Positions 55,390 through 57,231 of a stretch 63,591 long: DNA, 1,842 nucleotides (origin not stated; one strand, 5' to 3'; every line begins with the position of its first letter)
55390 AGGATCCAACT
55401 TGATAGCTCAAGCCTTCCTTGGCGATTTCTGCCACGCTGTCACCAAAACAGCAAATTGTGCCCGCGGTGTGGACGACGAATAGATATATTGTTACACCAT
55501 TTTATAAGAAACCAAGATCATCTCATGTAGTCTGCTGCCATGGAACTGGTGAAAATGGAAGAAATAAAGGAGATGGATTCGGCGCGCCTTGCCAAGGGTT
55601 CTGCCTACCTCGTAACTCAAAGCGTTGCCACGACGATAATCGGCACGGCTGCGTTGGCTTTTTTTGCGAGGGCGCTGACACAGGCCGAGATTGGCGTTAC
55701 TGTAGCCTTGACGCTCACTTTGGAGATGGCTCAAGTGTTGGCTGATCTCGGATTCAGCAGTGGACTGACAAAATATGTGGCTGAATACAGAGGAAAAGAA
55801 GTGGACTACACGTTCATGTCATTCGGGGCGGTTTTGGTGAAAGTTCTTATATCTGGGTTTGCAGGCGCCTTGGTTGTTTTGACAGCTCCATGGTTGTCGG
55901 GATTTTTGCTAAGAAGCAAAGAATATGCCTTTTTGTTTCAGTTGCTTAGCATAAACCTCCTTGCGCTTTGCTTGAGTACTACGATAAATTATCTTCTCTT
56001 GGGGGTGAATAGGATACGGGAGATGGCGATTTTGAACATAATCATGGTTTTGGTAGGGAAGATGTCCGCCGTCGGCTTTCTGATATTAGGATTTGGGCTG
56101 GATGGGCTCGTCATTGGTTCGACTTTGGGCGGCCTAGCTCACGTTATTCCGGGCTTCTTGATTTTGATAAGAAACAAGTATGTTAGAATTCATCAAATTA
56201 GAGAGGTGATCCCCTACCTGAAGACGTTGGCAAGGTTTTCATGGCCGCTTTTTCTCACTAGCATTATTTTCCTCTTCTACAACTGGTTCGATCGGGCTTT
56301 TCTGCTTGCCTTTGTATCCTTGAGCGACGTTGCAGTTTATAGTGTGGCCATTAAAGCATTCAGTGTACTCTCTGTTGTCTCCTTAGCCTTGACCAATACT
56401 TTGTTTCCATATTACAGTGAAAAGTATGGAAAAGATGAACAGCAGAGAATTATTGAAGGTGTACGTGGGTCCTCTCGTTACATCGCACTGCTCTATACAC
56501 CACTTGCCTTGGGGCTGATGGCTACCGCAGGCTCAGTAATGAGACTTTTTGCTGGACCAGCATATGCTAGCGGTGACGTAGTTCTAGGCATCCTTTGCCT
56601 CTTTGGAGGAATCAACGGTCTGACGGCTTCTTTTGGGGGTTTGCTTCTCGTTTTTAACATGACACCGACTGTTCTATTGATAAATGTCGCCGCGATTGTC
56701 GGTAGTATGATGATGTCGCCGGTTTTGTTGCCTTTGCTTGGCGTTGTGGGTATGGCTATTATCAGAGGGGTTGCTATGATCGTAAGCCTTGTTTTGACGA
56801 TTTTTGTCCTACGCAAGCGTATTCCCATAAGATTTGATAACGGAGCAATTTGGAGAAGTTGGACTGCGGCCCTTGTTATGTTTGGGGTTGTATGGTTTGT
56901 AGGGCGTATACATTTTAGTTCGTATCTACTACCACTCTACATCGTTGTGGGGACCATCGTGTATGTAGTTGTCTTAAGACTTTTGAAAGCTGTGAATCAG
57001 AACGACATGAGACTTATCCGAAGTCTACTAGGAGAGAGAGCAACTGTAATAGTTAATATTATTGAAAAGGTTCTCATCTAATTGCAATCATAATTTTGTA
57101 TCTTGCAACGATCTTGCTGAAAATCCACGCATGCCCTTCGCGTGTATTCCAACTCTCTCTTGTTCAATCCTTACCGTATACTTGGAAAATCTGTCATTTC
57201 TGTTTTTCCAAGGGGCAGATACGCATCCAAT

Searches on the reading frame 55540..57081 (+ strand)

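Call 23: search_protein_families(library=pfam, proteins=[window:55540-57081:+], max_evalue=0.00001)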
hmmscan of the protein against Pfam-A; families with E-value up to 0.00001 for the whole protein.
window:55540-57081:+ (513 aa): 2 families
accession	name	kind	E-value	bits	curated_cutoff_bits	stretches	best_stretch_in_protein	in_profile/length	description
PF01943.22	Polysacc_synt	-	1.2e-20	74.6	28.2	1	17-294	1-272/274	Polysaccharide biosynthesis protein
PF13440.11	Polysacc_synt_3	-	3.8e-19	69.5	23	1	42-342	2-288/293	Polysaccharide biosynthesis protein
